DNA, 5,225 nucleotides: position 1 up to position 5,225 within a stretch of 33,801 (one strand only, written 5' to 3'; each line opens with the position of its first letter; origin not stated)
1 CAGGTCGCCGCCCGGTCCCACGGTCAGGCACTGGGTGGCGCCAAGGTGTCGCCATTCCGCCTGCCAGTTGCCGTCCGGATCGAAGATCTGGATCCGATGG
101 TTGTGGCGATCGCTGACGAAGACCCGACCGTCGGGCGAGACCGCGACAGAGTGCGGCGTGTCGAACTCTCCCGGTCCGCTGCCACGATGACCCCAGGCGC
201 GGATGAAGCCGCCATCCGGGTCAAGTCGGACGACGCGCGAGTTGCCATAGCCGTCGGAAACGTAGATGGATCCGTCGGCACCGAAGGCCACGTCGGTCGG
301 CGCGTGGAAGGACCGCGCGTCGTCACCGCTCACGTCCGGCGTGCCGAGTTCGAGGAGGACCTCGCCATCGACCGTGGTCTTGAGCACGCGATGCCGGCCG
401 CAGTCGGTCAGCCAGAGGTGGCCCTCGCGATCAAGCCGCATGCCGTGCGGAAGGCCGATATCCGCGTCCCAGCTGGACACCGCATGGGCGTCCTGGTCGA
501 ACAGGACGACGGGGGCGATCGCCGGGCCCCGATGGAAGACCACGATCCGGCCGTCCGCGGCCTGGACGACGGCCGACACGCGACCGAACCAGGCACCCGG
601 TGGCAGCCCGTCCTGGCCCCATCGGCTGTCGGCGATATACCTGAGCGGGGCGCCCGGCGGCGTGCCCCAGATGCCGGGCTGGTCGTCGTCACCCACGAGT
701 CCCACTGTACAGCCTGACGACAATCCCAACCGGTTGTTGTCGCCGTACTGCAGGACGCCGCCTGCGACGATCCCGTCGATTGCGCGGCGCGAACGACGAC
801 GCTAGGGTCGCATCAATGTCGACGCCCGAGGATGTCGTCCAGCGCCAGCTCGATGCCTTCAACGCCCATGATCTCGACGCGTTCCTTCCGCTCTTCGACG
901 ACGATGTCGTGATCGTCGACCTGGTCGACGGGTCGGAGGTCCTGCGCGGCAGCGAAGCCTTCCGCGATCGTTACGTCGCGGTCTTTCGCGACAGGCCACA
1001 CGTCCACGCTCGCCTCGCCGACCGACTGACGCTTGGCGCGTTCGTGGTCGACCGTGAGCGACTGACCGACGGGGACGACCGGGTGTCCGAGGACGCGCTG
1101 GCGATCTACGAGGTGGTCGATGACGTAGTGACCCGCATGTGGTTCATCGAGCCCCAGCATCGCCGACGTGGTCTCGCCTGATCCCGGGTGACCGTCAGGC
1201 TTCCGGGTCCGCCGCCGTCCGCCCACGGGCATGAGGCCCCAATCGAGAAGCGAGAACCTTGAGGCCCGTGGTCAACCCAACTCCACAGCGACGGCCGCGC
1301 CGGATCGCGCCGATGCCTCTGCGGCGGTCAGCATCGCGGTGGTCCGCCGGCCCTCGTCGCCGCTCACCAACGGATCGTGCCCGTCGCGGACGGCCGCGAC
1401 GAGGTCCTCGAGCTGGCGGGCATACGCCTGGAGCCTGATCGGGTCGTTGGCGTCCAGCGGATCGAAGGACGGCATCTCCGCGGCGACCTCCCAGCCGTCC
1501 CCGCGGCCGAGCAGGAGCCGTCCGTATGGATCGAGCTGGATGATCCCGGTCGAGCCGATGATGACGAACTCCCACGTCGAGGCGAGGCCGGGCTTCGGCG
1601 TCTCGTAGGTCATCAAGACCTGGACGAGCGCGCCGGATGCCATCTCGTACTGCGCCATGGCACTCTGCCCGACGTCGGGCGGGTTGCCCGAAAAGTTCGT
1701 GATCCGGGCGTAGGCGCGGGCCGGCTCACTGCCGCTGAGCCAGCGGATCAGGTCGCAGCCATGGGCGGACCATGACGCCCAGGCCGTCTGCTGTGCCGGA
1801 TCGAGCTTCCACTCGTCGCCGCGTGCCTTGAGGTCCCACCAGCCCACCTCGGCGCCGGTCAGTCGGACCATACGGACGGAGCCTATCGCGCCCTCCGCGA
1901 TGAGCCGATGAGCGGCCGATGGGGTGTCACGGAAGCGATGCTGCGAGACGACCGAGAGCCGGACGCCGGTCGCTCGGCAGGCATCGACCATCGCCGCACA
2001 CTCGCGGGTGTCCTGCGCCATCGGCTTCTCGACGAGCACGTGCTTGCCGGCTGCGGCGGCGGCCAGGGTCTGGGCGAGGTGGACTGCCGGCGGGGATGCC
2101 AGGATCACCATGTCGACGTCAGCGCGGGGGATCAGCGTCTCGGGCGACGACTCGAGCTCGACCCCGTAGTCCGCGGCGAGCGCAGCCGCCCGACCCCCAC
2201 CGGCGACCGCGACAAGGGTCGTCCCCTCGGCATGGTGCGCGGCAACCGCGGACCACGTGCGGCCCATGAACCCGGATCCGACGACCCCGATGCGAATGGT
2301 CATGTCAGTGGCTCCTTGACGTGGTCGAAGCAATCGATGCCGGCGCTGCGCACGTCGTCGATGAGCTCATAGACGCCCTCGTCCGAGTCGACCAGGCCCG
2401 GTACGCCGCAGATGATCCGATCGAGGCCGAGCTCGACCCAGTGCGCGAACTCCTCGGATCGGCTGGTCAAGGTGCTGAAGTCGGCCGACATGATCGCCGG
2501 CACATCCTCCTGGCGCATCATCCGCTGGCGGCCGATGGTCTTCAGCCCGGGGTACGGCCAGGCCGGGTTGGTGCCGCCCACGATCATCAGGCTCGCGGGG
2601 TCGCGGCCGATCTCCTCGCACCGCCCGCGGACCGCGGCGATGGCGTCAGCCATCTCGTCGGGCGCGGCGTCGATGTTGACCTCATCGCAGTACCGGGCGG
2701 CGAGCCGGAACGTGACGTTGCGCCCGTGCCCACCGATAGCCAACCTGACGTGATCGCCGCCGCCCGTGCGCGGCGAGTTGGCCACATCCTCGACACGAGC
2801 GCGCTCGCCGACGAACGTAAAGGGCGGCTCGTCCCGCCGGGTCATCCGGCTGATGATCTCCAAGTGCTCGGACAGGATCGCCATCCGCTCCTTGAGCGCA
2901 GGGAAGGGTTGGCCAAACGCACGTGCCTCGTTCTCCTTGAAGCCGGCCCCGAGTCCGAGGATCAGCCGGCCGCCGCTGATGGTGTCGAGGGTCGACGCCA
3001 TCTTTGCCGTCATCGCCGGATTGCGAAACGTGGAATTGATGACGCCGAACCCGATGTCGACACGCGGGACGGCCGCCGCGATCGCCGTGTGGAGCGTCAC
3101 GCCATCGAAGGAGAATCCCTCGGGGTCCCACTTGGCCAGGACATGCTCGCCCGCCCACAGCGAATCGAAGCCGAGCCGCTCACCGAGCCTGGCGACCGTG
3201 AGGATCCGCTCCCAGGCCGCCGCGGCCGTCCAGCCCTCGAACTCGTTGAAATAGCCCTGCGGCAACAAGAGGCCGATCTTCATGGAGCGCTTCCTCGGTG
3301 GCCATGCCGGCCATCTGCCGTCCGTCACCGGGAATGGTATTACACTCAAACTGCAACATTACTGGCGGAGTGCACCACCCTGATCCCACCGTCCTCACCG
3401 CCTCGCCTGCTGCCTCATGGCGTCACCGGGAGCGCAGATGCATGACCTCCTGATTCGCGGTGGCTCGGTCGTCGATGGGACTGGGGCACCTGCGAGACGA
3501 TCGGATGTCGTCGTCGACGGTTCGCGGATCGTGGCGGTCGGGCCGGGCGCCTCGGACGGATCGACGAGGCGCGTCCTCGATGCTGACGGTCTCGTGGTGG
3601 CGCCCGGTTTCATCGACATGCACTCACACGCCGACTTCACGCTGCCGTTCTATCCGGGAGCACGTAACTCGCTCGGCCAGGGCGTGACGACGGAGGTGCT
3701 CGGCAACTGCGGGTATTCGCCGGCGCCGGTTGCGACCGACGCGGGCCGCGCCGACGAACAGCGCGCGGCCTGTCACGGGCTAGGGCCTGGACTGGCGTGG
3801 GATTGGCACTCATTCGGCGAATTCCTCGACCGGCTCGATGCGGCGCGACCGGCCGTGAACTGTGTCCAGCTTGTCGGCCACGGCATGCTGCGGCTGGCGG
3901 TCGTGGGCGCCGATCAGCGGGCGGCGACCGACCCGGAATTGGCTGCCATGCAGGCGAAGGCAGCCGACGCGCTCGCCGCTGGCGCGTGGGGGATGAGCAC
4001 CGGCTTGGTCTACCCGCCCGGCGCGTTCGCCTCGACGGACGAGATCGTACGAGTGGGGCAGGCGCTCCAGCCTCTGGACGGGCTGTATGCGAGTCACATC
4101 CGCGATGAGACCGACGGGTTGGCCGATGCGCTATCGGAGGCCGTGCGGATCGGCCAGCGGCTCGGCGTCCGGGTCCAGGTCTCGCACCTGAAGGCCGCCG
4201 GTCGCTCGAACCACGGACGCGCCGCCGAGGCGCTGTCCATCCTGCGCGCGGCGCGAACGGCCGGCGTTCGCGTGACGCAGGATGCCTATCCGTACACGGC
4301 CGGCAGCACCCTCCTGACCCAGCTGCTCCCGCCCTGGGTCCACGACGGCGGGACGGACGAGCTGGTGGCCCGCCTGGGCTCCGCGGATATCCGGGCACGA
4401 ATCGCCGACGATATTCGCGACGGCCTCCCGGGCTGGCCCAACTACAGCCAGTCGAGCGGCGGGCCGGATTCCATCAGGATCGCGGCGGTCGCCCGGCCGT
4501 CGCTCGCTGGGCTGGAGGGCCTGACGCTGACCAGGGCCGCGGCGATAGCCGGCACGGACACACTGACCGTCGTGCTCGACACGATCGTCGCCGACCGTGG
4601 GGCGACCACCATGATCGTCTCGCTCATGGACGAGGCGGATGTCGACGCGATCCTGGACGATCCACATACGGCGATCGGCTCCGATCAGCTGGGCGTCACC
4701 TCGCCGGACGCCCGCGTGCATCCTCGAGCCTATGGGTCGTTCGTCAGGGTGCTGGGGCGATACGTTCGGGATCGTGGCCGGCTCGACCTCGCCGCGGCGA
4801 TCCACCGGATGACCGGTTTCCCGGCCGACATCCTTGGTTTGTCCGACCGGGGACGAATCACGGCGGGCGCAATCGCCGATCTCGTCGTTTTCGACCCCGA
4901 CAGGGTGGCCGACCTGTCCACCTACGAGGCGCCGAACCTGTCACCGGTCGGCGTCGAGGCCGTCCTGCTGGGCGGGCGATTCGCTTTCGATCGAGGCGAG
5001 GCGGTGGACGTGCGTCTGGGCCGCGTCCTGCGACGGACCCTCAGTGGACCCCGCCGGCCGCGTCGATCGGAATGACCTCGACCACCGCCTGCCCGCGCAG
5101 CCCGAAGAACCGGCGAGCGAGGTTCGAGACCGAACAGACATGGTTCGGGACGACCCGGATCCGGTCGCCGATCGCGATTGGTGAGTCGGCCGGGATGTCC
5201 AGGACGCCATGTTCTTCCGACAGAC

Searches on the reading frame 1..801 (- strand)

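Call 7: search_protein_families(library=pfam, proteins=[window:1-801:-])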
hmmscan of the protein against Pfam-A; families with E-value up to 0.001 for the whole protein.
window:1-801:- (267 aa): 7 families
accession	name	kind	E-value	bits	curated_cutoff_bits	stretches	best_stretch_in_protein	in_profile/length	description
PF01436.27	NHL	-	1.3e-23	82.3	20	3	213-240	1-28/28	NHL repeat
PF13449.12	Phytase-like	-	1.6e-07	32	27.6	0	218-251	72-105/284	Esterase-like activity of phytase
PF25021.1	TEN_NHL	-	6.1e-07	29.2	27.1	0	163-197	28-59/357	Teneurin NHL domain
PF08450.18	SGL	-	1e-06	29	26.3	0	113-155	181-223/246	SMP-30/Gluconolactonase/LRE-like region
PF24684.1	Vgb_lyase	-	7.4e-06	25.4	50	0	121-197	60-127/290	Virginiamycin B lyase family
PF17170.10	DUF5128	-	4.8e-05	23.1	22.9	1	175-244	52-121/321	6-bladed beta-propeller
PF22701.2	Mala_s_1-like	-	5.3e-05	23.5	27.5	1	121-247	45-163/195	Mal s 1 allergenic protein-like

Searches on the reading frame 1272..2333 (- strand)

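Call 7: search_protein_families(library=pfam, proteins=[window:1272-2333:-])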
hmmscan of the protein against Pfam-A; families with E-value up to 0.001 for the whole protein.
window:1272-2333:- (353 aa): 4 families
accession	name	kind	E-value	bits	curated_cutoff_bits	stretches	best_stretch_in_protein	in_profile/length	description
PF01408.29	GFO_IDH_MocA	-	3.6e-23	82.9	24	1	13-128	1-118/120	Oxidoreductase family, NAD-binding Rossmann fold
PF22725.1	GFO_IDH_MocA_C3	-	1.6e-16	60.9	27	1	140-265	3-123/124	GFO/IDH/MocA C-terminal domain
PF02894.22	GFO_IDH_MocA_C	-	8.8e-12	45.7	22.9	1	143-349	2-217/218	Oxidoreductase family, C-terminal alpha/beta domain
PF03807.23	F420_oxidored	-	0.0003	21.8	21.6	1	14-93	1-79/94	NADP oxidoreductase coenzyme F420-dependent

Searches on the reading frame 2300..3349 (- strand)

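Call 7: search_protein_families(library=pfam, proteins=[window:2300-3349:-])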
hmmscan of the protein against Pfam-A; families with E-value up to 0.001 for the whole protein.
window:2300-3349:- (349 aa): 1 family
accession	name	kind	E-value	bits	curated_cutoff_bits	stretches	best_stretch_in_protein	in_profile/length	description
PF00296.26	Bac_luciferase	-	3.2e-42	145.4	27.9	1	39-258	13-224/314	Luciferase-like monooxygenase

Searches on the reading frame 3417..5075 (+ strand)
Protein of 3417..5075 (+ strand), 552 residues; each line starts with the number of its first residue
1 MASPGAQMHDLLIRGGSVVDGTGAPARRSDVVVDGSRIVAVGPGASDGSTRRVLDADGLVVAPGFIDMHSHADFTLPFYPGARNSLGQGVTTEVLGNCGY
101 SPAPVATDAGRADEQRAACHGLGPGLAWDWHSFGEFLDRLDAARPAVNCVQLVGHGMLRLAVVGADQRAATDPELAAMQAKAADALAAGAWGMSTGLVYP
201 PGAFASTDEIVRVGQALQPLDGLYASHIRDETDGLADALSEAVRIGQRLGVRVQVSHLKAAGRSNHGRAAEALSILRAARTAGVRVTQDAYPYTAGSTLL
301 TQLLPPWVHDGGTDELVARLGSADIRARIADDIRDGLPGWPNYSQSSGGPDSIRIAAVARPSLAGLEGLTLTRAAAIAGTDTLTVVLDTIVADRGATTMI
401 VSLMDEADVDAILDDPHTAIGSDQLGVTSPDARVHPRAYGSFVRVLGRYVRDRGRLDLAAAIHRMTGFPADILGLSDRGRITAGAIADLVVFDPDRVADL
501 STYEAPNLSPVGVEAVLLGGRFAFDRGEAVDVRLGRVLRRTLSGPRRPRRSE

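Call 7: search_protein_families(library=pfam, proteins=[window:3417-5075:+])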
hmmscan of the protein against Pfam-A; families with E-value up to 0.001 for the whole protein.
window:3417-5075:+ (552 aa): 2 families
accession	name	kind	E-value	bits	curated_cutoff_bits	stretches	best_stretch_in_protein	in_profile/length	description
PF07969.17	Amidohydro_3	-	4.6e-30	105.9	29.7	1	52-523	1-471/472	Amidohydrolase family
PF01979.26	Amidohydro_1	-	1.8e-09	37.7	25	1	438-497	265-323/345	Amidohydrolase family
